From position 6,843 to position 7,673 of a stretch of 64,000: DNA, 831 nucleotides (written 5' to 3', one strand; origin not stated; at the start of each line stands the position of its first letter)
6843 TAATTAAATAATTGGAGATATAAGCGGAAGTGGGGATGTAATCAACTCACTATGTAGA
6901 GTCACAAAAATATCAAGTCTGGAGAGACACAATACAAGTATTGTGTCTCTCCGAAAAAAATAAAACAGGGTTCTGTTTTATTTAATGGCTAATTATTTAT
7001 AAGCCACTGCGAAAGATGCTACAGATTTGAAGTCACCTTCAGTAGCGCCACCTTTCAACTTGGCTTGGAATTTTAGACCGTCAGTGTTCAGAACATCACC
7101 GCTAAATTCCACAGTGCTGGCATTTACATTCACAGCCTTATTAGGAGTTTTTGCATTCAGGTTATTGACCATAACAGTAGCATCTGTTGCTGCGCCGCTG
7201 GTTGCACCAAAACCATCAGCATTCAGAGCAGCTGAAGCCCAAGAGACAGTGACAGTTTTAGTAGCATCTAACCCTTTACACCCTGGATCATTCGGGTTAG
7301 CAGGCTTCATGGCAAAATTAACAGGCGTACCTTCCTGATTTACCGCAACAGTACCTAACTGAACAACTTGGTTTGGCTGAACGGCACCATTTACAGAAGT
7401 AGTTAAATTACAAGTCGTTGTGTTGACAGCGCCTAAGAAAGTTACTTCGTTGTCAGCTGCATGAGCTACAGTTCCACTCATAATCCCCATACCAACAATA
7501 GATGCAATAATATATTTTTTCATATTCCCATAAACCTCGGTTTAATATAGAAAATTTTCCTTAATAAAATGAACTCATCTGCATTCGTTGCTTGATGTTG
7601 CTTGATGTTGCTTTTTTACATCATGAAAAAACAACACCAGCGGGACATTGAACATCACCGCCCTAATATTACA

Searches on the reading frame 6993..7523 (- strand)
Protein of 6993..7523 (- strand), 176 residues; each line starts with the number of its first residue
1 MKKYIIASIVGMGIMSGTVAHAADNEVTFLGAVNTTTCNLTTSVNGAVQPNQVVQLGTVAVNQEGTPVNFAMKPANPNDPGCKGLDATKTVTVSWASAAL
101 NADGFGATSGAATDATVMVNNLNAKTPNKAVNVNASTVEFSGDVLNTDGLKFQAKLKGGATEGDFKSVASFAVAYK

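Call 6: search_protein_families(library=pfam, proteins=[window:6993-7523:-])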
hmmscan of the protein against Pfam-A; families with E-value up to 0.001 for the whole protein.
window:6993-7523:- (176 aa): 0 families

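Call 18: search_dna_similar(query=window:6993-7523:-, collection=plasmids, mode=protein, max_rows=40, rows=spread)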
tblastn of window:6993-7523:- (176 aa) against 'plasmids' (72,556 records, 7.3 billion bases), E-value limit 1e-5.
Records with a match: 556; places in all: 567; records where one place covers at least 80% of the query: 502.
Best place of each record, by identity: 80-90% 134; 60-80% 200; <60% 222.
By first word of the organism name: Salmonella 382; Escherichia 165; Citrobacter 2; Shigella 2; Proteus 2; Yersinia 1; Klebsiella 1; Providencia 1.
By predicted mobility (MOB-suite, as given by PLSDB): conjugative 359; non-mobilizable 181; mobilizable 16.
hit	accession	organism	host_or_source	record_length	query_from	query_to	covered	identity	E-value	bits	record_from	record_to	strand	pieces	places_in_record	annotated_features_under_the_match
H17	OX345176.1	Salmonella enterica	Gallus gallus,Poultry farm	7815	1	176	100%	80.2%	5e-80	265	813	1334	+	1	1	CDS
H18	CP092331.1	Salmonella enterica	-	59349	1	176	100%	80.2%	5e-80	265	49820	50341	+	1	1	none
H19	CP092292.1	Salmonella enterica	-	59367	1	176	100%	80.2%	5e-80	265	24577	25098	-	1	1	none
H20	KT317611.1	Salmonella enterica subsp. enterica serovar Enteritidis ...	chicken-abbatoir-Sporadic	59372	1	176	100%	80.2%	5e-80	265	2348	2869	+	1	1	fimbrial protein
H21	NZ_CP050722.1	Salmonella enterica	Homo sapiens,Human blood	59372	1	176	100%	80.2%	5e-80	265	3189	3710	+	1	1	fimbrial protein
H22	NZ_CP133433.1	Salmonella enterica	Human feces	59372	1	176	100%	80.2%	5e-80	265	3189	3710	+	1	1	fimbrial protein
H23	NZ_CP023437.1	Salmonella enterica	Homo sapiens,human stool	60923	1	176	100%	80.2%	5e-80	265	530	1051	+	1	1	fimbrial protein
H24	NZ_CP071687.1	Salmonella sp. SAL-007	Homo sapiens,cell culture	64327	1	176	100%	80.2%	5e-80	265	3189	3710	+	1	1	fimbrial protein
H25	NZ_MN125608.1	Salmonella enterica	-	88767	1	176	100%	80.2%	5e-80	265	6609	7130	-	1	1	fimbrial protein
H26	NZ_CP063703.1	Salmonella enterica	Homo sapiens,blood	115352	1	176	100%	80.2%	5e-80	265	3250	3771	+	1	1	fimbrial protein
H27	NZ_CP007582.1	Salmonella enterica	-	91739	1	176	100%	71.6%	6e-69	233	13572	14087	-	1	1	pefA: major pilin PefA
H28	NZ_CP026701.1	Salmonella enterica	-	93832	1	176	100%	71.6%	6e-69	233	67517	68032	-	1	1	pefA: major pilin PefA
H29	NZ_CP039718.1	Salmonella enterica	Homo sapiens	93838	1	176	100%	71.6%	6e-69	233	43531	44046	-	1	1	pefA: major pilin PefA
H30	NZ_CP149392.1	Salmonella enterica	Chicken,single cell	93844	1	176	100%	71.6%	6e-69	233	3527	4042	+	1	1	pefA: major pilin PefA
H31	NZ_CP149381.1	Salmonella enterica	Homo sapiens,single cell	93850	1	176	100%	71.6%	6e-69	233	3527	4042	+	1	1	pefA: major pilin PefA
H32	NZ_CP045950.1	Salmonella enterica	Homo sapiens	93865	1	176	100%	71.6%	6e-69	233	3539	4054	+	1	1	pefA: major pilin PefA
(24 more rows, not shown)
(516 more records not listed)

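Call 19: get_annotated_region(hit=H21, flank=3100)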
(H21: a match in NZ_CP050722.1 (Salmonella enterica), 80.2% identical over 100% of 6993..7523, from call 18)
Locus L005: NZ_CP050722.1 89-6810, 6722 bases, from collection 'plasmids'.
description: Salmonella enterica subsp. enterica serovar Enteritidis strain SE81 plasmid pSE81-1, complete sequence
organism: Salmonella enterica (NCBI taxid 149539)
taxonomy: Bacteria; Pseudomonadota; Gammaproteobacteria; Enterobacterales; Enterobacteriaceae; Salmonella; Salmonella enterica
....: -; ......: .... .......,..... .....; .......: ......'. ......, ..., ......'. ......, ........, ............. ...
typing (MOB-suite, as given by PLSDB): non-mobilizable; replicon IncFIB,IncFII; mating-pair formation MPF_F
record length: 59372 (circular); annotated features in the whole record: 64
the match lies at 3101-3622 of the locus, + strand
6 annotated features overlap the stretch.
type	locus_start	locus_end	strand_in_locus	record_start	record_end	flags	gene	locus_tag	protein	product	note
CDS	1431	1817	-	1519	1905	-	-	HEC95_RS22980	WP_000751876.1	YgiW/YdeI family stress tolerance OB fold protein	-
CDS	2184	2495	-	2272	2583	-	-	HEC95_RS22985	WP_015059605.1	hypothetical protein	-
CDS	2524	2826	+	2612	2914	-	pefB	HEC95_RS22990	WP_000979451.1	transcriptional regulator PefB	-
CDS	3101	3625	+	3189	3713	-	-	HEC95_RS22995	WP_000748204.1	fimbrial protein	-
CDS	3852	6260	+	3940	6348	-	pefC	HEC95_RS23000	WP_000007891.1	outer membrane usher protein PefC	-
CDS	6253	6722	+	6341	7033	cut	pefD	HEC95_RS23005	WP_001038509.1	fimbrial chaperone PefD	-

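Call 20: get_annotated_region(hit=H32, flank=3400)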
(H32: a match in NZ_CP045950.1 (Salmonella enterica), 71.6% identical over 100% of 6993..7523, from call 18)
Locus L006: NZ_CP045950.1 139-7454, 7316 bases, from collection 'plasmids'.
description: Salmonella enterica subsp. enterica serovar Typhimurium strain AUSMDU00010529 plasmid pAUSMDU00010529_01, complete sequence
organism: Salmonella enterica (NCBI taxid 90371)
taxonomy: Bacteria; Pseudomonadota; Gammaproteobacteria; Enterobacterales; Enterobacteriaceae; Salmonella; Salmonella enterica
host: -; source: Homo sapiens; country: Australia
typing (MOB-suite, as given by PLSDB): conjugative; replicon IncFIB,IncFII; relaxase MOBF; mating-pair formation MPF_F
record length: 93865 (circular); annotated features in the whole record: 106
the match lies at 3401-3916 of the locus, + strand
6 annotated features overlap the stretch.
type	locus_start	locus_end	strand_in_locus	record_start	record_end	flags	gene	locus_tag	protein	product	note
CDS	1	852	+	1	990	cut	-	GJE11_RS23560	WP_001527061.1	RepB family plasmid replication initiator protein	GO:0006270 - DNA replication initiation [Evidence IEA]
CDS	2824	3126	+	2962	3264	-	pefB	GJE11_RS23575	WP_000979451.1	transcriptional regulator PefB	-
CDS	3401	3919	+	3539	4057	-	pefA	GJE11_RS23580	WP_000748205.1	major pilin PefA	-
CDS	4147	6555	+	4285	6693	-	pefC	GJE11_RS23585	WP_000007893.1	outer membrane usher protein PefC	-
CDS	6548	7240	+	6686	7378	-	pefD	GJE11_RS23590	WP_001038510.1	fimbrial chaperone PefD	-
CDS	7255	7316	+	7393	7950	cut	-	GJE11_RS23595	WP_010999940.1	membrane protein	-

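Call 49: find_encoding_contigs(protein=window:6996-7523:-, flank=1500, max_places=10)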
Protein window:6996-7523:- (176 aa): 23 contigs read that carry it; 3 places shown.
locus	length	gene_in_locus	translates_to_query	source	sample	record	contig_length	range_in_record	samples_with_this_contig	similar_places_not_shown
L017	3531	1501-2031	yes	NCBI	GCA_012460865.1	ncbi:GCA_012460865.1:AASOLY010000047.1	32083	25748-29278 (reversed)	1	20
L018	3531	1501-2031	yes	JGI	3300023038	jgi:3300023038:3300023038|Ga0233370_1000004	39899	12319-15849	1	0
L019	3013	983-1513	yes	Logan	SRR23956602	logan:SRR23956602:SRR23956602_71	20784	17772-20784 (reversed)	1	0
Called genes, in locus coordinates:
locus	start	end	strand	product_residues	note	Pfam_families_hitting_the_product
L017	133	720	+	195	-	-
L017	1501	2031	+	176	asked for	-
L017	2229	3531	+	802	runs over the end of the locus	PF13954:PapC_N, PF00577:Usher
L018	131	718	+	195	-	-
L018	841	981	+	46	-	-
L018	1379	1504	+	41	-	-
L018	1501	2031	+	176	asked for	-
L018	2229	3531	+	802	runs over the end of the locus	PF13954:PapC_N, PF00577:Usher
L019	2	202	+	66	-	?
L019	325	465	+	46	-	-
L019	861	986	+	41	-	-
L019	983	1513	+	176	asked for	-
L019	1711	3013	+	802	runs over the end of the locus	PF13954:PapC_N, PF00577:Usher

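Call 66: search_protein_families(library=ncbifam, proteins=[window:6993-7523:-], max_evalue=0.01)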
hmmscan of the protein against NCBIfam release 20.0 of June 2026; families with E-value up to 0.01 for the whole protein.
window:6993-7523:- (176 aa): 2 families
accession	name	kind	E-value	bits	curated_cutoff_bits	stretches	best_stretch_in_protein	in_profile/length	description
NF011761.0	PRK15214.1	equivalog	2.4e-72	242.7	227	1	1-176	1-172/172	fimbrial protein PefA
NF011817.0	PRK15289.1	equivalog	0.008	16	203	0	1-63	1-59/190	chaperone-usher fimbrial major subunit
